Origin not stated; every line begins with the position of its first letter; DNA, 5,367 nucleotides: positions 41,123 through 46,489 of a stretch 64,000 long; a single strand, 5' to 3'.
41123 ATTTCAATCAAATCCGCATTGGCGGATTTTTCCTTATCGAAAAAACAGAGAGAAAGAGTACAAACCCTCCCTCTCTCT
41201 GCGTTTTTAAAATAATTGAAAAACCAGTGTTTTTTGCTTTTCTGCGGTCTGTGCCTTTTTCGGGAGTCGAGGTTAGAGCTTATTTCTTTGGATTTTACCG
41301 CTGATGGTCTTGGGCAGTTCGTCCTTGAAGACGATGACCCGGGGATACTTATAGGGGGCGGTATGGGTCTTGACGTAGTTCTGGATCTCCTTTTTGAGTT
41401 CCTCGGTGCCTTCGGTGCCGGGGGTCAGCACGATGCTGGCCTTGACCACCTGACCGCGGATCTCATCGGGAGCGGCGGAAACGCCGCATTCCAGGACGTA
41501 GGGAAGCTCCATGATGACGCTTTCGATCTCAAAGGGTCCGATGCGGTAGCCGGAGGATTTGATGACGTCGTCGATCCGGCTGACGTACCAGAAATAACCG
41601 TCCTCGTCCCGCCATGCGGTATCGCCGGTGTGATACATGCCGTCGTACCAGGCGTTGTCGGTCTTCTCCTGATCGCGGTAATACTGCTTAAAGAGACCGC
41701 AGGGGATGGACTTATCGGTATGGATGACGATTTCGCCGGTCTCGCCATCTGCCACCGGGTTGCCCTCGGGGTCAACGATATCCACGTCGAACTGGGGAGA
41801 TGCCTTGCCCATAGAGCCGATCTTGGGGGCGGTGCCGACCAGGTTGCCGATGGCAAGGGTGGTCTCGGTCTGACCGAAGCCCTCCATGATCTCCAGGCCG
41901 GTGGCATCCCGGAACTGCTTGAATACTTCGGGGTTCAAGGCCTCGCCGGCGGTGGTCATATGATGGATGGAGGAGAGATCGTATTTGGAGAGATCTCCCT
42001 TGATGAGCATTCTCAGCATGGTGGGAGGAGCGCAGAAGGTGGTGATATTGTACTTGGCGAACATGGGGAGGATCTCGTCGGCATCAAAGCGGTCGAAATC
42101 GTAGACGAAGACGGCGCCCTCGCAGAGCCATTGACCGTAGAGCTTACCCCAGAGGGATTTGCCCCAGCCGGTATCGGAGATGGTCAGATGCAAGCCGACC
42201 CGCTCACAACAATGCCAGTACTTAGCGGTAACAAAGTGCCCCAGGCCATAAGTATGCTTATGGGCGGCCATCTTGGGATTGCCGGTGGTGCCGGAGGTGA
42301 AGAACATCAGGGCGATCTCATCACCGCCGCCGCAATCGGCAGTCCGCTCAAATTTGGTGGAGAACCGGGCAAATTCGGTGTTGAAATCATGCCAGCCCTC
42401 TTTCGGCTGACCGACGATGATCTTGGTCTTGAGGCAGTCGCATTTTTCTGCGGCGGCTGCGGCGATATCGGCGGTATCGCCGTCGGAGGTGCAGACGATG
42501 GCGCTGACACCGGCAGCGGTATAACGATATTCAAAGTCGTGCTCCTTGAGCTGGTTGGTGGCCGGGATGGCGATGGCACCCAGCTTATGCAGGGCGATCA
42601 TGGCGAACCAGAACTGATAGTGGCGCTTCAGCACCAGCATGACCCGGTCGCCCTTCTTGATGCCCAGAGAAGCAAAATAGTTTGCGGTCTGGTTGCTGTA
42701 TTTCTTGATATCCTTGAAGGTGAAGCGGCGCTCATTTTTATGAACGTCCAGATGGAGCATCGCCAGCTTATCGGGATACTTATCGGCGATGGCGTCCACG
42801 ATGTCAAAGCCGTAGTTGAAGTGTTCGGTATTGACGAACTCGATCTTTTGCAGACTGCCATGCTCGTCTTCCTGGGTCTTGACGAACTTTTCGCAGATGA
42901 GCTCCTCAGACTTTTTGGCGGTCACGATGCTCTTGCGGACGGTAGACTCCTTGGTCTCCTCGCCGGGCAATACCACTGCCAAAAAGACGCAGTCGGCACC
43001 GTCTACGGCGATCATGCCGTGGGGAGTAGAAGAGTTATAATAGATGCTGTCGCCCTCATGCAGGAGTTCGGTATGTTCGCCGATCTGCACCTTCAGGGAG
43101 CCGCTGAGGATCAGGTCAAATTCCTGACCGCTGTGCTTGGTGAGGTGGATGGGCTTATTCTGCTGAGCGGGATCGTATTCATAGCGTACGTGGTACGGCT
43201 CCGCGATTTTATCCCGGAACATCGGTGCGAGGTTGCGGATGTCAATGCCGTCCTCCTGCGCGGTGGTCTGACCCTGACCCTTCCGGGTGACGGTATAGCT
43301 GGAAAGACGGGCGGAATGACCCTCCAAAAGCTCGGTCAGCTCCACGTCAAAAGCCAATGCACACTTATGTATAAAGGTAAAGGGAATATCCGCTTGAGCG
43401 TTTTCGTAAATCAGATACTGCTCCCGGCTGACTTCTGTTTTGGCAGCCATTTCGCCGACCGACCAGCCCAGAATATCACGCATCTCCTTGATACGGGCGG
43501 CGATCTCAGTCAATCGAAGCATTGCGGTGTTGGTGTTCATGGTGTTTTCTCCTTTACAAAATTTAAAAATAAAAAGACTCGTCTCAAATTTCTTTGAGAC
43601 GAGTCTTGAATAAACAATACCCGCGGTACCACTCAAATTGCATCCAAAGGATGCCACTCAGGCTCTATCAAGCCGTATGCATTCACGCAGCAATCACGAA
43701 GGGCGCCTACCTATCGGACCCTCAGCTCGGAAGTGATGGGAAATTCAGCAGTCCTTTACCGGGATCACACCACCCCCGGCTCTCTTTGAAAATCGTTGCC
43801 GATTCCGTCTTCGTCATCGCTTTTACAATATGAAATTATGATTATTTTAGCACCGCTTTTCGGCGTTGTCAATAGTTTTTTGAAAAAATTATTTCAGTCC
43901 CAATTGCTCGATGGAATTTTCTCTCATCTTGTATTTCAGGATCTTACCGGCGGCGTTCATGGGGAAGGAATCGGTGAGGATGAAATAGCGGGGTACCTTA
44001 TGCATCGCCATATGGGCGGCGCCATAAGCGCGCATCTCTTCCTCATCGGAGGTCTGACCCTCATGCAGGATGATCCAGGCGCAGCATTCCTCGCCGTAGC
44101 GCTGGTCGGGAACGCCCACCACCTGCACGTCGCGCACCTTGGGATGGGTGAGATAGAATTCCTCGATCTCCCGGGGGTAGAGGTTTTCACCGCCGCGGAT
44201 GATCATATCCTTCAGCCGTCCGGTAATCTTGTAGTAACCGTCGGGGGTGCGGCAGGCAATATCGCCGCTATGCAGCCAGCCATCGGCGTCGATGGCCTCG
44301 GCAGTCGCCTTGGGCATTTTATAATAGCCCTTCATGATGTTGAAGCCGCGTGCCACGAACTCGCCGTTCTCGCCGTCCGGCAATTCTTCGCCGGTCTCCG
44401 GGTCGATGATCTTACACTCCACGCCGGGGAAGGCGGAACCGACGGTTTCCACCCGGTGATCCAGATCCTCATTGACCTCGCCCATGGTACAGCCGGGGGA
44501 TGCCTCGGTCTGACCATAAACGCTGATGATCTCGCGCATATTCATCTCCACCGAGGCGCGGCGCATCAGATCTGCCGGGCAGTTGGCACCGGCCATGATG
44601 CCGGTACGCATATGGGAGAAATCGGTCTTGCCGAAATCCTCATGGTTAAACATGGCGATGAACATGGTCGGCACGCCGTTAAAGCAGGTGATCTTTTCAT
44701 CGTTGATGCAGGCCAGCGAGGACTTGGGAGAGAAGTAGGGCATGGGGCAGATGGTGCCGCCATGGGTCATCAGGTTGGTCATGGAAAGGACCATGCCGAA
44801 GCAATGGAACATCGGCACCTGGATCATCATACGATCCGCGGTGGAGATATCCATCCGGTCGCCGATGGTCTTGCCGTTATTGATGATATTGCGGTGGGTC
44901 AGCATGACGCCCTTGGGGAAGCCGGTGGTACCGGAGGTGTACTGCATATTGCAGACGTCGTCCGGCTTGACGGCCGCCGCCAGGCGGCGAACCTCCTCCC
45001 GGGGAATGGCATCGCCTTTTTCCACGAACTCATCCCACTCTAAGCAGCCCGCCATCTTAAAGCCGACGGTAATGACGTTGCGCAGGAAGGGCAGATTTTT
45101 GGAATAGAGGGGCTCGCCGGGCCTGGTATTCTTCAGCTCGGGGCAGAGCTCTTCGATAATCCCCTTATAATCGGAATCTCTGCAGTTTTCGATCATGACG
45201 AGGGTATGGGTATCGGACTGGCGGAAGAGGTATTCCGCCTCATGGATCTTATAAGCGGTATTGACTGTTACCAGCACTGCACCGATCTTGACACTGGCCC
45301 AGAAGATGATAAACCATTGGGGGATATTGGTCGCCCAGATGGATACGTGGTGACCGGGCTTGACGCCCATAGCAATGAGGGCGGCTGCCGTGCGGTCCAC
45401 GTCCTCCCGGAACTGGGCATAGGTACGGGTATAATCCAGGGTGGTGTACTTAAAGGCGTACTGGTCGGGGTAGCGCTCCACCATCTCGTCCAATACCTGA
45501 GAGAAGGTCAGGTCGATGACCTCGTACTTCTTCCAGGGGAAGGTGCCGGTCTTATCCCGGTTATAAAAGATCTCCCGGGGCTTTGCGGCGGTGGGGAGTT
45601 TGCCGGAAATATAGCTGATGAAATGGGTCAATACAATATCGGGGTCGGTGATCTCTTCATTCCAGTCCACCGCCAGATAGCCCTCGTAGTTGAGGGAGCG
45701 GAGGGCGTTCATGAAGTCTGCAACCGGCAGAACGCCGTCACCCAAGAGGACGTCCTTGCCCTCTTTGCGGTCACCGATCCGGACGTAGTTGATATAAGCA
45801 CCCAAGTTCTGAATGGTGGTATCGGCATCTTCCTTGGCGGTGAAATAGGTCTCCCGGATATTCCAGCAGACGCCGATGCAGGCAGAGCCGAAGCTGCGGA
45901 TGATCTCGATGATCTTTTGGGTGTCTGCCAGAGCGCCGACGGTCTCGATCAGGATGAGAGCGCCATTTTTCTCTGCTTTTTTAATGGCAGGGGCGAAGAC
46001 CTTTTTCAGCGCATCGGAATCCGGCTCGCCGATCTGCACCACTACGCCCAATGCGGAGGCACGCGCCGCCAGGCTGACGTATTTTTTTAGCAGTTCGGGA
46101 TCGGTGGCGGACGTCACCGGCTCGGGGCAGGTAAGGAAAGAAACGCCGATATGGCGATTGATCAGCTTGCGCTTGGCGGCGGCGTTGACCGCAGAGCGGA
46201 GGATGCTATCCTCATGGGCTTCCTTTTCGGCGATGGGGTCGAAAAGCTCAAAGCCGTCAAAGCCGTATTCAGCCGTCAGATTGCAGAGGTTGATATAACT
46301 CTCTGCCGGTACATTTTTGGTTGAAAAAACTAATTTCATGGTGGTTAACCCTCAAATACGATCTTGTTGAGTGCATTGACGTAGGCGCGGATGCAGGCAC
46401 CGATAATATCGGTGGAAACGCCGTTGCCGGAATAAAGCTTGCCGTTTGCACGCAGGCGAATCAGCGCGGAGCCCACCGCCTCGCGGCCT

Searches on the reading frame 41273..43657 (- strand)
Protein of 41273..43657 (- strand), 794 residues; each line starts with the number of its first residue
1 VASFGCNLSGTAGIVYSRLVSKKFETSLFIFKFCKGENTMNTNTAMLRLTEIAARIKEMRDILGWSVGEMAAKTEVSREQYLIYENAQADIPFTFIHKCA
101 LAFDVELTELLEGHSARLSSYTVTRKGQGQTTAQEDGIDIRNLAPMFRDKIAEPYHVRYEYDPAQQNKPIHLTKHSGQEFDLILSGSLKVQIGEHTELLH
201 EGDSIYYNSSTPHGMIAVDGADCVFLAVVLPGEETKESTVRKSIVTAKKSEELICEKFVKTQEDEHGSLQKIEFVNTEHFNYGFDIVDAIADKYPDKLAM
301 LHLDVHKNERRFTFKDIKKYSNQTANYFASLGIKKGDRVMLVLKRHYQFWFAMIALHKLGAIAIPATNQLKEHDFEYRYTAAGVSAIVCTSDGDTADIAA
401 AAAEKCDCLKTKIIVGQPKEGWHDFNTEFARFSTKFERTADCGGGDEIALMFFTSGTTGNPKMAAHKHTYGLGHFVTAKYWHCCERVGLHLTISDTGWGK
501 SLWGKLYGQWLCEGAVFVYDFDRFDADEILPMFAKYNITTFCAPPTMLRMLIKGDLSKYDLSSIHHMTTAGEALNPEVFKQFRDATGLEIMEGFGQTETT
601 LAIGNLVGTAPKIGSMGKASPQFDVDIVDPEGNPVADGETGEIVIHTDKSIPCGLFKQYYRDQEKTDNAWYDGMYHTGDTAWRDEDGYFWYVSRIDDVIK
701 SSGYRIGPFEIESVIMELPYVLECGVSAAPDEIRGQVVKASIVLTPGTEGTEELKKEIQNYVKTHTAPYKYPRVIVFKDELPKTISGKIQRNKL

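Call 66: search_protein_families(library=pfam, proteins=[window:41273-43657:-], max_evalue=0.00001)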
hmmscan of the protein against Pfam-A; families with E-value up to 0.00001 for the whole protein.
window:41273-43657:- (794 aa): 4 families
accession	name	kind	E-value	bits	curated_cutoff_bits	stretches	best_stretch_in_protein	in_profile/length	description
PF00501.34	AMP-binding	-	4.7e-66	223.6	29.9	1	290-660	4-384/384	AMP-binding enzyme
PF13193.12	AMP-binding_C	-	2.9e-20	73.4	24.5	1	710-788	1-76/76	AMP-binding enzyme C-terminal domain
PF07883.17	Cupin_2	-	8.5e-12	45.1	27.2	1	160-229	4-70/70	Cupin domain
PF12844.13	HTH_19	-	3.5e-07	30.5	30.2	1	54-113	2-61/64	Helix-turn-helix domain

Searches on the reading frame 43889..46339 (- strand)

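Call 66: search_protein_families(library=pfam, proteins=[window:43889-46339:-], max_evalue=0.00001)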
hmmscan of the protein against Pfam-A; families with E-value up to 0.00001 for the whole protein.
window:43889-46339:- (816 aa): 3 families
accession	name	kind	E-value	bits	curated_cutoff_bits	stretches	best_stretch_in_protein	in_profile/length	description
PF00501.34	AMP-binding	-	3.5e-94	316.2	29.9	1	284-673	2-384/384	AMP-binding enzyme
PF01261.30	AP_endonuc_2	-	5.6e-15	56.1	31.1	1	21-228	3-231/249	Xylose isomerase-like TIM barrel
PF13193.12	AMP-binding_C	-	7e-15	56.1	24.5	1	724-799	1-76/76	AMP-binding enzyme C-terminal domain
